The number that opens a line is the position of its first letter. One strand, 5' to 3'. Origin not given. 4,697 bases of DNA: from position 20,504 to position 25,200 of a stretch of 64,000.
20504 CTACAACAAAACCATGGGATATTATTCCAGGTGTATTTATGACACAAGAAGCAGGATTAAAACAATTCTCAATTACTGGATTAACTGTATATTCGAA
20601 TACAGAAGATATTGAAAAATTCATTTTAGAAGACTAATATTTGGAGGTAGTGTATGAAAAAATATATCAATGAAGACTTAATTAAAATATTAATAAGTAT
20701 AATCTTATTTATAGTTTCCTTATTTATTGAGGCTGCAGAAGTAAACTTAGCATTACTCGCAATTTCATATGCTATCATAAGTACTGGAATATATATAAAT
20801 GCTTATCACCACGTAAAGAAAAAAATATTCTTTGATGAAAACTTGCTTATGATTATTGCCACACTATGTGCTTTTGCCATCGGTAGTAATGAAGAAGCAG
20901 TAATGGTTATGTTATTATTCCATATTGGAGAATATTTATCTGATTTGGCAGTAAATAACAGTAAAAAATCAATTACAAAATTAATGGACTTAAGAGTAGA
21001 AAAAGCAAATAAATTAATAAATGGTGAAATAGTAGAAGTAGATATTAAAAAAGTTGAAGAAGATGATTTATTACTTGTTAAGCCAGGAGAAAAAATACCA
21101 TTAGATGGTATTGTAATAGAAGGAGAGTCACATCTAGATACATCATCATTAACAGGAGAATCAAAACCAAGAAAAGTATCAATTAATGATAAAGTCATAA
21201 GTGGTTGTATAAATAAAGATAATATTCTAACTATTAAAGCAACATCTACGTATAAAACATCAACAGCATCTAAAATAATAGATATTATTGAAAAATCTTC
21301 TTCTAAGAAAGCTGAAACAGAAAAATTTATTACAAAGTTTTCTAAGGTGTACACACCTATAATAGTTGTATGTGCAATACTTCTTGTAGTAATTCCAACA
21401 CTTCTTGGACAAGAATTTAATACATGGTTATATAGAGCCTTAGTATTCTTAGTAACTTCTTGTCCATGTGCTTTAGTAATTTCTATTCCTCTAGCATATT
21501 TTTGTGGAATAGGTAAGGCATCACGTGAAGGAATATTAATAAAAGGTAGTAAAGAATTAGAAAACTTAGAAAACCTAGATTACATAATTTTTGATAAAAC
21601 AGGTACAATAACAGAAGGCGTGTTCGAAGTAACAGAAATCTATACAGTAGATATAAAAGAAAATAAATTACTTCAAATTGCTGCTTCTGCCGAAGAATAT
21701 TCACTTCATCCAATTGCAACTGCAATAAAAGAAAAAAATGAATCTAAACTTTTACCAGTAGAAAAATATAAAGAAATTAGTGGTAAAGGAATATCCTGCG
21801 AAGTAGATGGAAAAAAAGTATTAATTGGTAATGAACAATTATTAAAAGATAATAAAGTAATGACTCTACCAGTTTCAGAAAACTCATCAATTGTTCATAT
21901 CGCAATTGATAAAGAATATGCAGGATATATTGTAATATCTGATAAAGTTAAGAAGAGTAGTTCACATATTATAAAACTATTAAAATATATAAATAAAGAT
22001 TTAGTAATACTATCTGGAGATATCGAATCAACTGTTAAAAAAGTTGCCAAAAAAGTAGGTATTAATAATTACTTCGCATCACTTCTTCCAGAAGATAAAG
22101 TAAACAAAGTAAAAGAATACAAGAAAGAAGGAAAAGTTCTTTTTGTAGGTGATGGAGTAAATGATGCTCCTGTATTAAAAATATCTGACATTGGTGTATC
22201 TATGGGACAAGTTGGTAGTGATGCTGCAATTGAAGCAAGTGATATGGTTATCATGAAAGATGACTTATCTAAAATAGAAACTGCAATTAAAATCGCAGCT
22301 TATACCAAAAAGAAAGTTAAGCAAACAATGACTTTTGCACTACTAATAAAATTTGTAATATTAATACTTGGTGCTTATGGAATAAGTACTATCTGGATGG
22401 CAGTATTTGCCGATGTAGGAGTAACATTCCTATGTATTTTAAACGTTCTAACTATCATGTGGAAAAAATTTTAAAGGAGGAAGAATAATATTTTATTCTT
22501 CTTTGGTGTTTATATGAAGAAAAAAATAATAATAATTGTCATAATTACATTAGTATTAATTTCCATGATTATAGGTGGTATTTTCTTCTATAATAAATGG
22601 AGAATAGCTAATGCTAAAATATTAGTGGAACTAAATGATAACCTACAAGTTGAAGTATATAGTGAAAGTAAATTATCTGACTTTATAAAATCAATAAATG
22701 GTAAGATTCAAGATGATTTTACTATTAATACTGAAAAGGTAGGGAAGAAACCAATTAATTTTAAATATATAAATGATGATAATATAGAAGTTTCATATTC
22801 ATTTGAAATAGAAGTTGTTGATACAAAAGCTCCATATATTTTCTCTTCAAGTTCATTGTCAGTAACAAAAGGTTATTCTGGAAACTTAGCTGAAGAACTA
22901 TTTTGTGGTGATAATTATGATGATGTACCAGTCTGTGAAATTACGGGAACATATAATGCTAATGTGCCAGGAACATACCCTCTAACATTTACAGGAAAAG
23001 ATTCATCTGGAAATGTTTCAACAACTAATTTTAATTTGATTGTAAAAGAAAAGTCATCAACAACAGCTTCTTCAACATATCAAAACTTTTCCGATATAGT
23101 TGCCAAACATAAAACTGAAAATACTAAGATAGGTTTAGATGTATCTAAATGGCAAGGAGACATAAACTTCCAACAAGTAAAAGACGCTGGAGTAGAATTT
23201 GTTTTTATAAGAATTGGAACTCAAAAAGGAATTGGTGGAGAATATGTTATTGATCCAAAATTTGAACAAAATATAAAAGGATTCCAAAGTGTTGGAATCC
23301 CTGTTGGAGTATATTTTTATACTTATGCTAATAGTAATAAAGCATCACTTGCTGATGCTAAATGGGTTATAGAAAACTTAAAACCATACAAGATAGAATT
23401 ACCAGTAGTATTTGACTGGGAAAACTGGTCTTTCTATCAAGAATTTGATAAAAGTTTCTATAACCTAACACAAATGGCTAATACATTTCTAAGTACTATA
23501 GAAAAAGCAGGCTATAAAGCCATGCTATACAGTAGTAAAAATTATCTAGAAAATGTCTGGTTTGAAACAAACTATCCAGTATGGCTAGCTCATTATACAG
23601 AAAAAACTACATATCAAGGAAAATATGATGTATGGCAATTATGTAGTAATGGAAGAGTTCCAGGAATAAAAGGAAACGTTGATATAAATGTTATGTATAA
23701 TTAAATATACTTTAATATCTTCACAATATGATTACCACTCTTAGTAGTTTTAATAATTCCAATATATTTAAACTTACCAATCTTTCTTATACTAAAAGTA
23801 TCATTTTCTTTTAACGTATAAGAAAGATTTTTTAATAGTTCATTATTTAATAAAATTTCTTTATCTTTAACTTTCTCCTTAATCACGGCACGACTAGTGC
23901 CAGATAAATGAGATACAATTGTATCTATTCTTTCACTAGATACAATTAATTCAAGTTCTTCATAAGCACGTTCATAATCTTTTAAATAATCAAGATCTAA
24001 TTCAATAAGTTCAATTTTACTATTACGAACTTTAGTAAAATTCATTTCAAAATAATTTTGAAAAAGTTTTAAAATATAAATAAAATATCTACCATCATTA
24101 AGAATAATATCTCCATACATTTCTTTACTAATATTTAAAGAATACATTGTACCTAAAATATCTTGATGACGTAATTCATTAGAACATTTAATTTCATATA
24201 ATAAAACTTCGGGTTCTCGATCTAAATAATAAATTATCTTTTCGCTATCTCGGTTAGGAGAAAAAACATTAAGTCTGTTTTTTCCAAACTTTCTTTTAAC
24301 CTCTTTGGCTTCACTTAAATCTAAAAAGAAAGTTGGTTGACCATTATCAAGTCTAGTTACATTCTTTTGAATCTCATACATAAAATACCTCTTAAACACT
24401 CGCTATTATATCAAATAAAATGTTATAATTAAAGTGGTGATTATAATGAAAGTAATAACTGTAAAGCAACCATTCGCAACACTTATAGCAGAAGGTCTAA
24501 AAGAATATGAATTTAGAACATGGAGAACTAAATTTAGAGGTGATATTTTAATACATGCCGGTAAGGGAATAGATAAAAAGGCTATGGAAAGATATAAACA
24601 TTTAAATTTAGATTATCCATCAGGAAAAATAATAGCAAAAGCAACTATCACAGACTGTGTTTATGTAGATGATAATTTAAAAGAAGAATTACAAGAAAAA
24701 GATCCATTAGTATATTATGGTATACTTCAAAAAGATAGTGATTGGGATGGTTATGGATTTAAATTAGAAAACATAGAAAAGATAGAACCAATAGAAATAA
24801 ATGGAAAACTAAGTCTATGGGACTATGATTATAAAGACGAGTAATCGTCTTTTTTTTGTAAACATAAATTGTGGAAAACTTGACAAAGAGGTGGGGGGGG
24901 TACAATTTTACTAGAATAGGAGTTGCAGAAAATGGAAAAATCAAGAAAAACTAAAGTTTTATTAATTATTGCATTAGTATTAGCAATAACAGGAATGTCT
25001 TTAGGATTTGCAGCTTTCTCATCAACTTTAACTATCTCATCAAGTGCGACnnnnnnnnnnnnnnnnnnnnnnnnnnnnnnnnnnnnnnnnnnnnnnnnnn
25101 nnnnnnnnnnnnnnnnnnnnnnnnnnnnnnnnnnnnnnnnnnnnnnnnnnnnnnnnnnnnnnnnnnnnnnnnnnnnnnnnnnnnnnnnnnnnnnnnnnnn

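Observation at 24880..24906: G8 homopolymer inside the -35/-10 spacer of a secreted-protein promoter: candidate phase-variation switch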

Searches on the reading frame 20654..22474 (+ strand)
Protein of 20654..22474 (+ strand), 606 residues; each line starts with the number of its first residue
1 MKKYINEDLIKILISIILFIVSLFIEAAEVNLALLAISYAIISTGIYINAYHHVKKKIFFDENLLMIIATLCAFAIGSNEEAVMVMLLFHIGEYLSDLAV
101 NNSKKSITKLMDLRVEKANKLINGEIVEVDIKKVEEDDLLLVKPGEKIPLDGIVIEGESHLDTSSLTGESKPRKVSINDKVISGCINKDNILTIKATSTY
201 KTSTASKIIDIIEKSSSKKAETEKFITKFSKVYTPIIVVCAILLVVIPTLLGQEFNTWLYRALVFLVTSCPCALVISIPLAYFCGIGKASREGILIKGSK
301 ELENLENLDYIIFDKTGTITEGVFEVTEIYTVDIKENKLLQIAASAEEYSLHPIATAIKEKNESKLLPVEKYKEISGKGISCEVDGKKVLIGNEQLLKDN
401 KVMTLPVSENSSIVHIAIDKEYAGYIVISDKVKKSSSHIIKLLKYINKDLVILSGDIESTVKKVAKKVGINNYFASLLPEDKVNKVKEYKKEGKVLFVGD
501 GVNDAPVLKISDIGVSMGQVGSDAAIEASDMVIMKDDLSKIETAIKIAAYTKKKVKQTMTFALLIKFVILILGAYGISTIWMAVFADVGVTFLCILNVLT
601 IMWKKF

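Call 7: search_protein_families(library=pfam, proteins=[window:20654-22474:+], max_evalue=0.01)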
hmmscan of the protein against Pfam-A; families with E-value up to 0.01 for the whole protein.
window:20654-22474:+ (606 aa): 3 families
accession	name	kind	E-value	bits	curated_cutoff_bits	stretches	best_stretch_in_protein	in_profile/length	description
PF00122.25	E1-E2_ATPase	-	2.9e-50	170.7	28.1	1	114-291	3-180/181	E1-E2 ATPase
PF00702.32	Hydrolase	-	1.5e-25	91.1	26.4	1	309-509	2-188/191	haloacid dehalogenase-like hydrolase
PF08282.18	Hydrolase_3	-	0.0067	16.6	20.9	1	493-536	204-246/255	haloacid dehalogenase-like hydrolase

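Call 8: search_protein_families(library=ncbifam, proteins=[window:20654-22474:+], max_evalue=0.01)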
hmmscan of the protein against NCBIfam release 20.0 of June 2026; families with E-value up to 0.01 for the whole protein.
window:20654-22474:+ (606 aa): 21 families
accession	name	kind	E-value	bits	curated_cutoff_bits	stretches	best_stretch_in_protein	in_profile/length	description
TIGR01525.1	ATPase-IB_hvy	subfamily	7.2e-168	559.9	346.25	1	63-599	2-558/560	heavy metal translocating P-type ATPase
TIGR01512.1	ATPase-IB2_Cd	subfamily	2.3e-149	498.3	313.5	1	63-601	2-492/494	cadmium family heavy metal-translocating P-type ATPase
NF008262.1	PRK11033.1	equivalog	1.7e-137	459.9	1005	1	8-603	122-729/731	zinc/cadmium/mercury/lead-transporting ATPase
NF033775.1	P_type_ZntA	exception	1.7e-124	416.7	1240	1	7-604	127-731/732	Zn(II)/Cd(II)/Pb(II) translocating P-type ATPase ZntA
TIGR01511.1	ATPase-IB1_Cu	subfamily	5e-117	392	397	1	46-577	5-510/542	copper-translocating P-type ATPase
NF007952.0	PRK10671.1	equivalog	2.5e-92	310.5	1316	1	80-565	291-788/838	copper-exporting P-type ATPase CopA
TIGR01494.1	ATPase_P-type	subfamily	1.8e-73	247.7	62.3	1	85-579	2-466/478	HAD-IC family P-type ATPase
TIGR01647.1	ATPase-IIIA_H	equivalog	4.1e-41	141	615.5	2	64-376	40-357/755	plasma-membrane proton-efflux P-type ATPase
TIGR01497.1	kdpB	equivalog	1.8e-33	115.6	527.9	2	414-548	429-563/675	potassium-transporting ATPase subunit KdpB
TIGR01522.1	ATPase-IIA2_Ca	equivalog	6.5e-33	113.5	798.3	2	464-572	558-667/854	calcium-transporting P-type ATPase, PMR1-type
TIGR01517.1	ATPase-IIB_Ca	equivalog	3e-31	108.4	507.05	2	475-573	609-707/882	calcium-translocating P-type ATPase, PMCA-type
NF010609.0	PRK14010.1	equivalog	3.5e-31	108.1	1323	2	96-332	83-322/673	K(+)-transporting ATPase subunit B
TIGR01106.1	ATPase-IIC_X-K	subfamily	5.1e-22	77.6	946.1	2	473-578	663-767/997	Na,H/K antiporter P-type ATPase subunit alpha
TIGR01657.1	P-ATPase-V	hypoth_equivalog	1.2e-20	72.8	618.25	4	227-337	367-477/1055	ATP13A2 family polyamine export P-type ATPase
TIGR01524.1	ATPase-IIIB_Mg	equivalog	7.6e-19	67.1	610.75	2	473-545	582-654/867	magnesium-translocating P-type ATPase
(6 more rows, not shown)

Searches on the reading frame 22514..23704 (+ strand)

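Call 7: search_protein_families(library=pfam, proteins=[window:22514-23704:+], max_evalue=0.01)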
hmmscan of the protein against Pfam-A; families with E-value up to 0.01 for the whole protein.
window:22514-23704:+ (396 aa): 3 families
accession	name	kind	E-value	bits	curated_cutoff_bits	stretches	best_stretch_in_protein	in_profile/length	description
PF01183.26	Glyco_hydro_25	-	4.4e-33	115.6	27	1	209-385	2-180/180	Glycosyl hydrolases family 25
PF16403.11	Bact_surface_Ig-like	-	0.00019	21.8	27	0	142-171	36-65/71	Bacterial surface protein, Ig-like domain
PF05345.18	He_PIG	-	0.0018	19.1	24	1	141-177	59-95/96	Putative Ig domain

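Call 8: search_protein_families(library=ncbifam, proteins=[window:22514-23704:+], max_evalue=0.01)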
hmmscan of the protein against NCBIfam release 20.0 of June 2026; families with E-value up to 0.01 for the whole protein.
window:22514-23704:+ (396 aa): 0 families

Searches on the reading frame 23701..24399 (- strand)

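Call 7: search_protein_families(library=pfam, proteins=[window:23701-24399:-], max_evalue=0.01)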
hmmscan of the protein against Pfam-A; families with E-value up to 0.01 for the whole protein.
window:23701-24399:- (232 aa): 2 families
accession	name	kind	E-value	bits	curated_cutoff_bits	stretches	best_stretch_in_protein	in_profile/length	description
PF17774.7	YlmH_RBD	-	1.6e-12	48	23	1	67-136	10-82/84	Putative RNA-binding domain in YlmH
PF01479.30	S4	-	5.5e-05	23.3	22.8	1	156-201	1-47/48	S4 domain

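Call 8: search_protein_families(library=ncbifam, proteins=[window:23701-24399:-], max_evalue=0.01)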
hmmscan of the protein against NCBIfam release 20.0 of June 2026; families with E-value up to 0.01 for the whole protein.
window:23701-24399:- (232 aa): 1 family
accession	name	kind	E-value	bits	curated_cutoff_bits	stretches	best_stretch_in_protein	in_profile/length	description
TIGR03069.1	PS_II_S4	equivalog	3.5e-15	55.8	201.55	1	75-229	101-256/257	photosystem II electron transport protein, Sll1252 family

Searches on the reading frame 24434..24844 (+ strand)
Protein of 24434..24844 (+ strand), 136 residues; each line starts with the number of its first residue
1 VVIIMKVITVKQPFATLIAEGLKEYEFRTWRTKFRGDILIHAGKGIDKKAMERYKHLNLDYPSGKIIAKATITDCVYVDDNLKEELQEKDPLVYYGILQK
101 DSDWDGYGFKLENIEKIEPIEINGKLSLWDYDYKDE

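Call 7: search_protein_families(library=pfam, proteins=[window:24434-24844:+], max_evalue=0.01)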
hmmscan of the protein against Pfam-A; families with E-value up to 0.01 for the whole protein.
window:24434-24844:+ (136 aa): 1 family
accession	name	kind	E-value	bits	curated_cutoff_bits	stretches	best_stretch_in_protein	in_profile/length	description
PF04266.20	ASCH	-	8.4e-09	36.5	21.2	1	8-101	1-87/103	ASCH domain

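Call 8: search_protein_families(library=ncbifam, proteins=[window:24434-24844:+], max_evalue=0.01)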
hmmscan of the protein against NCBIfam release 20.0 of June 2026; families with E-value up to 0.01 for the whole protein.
window:24434-24844:+ (136 aa): 0 families

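Call 42: find_related_loci(query=window:24446-24841:+, collection=metagenome_contigs, flank=1500)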
Query window:24446-24841:+ (132 aa) in metagenome_contigs; peptide patterns used: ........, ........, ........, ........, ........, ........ (x = any residue, [..] = any of these).
564 stretches matched a pattern; 366 encode a relative of the query (tblastn E <= 1e-3); the best 80 are kept; 80 distinct loci.
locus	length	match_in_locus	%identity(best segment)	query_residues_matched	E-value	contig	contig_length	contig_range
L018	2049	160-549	91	1-130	8e-81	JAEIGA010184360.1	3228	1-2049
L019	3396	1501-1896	74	1-132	3e-68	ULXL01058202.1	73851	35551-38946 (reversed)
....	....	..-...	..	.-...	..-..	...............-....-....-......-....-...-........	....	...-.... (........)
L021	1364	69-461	75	1-131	9e-69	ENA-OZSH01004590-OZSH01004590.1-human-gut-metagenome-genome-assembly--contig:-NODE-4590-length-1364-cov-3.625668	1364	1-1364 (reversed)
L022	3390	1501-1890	73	1-131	3e-65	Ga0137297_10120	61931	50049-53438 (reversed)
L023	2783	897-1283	73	1-127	8e-63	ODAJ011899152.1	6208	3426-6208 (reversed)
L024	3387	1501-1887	73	1-127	9e-63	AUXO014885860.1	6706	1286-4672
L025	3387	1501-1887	70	1-130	8e-62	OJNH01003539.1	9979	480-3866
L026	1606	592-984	69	1-131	4e-64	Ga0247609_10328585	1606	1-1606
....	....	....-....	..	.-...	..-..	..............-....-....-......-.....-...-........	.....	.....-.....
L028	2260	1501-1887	71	1-130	1e-61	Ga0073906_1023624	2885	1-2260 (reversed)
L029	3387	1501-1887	70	1-130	8e-62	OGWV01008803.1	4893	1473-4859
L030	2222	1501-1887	73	1-130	2e-61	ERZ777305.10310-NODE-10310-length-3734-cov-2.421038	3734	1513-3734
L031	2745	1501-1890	66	1-131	5e-60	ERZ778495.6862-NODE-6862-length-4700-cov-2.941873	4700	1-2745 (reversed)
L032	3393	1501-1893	70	1-132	2e-59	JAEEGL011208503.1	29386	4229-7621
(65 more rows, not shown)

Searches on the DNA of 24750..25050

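Call 70: search_rna_families(source=window, start=24750, end=25050, threshold=evalue, max_evalue=1)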
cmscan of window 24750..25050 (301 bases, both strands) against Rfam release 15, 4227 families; matches with E-value up to 1: 1.
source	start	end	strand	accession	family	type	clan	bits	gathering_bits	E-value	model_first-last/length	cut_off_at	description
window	24919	24935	+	RF02444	SpR10_sRNA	Gene; sRNA;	-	18.6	50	0.093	1-47/47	no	Streptococcus sRNA SpR10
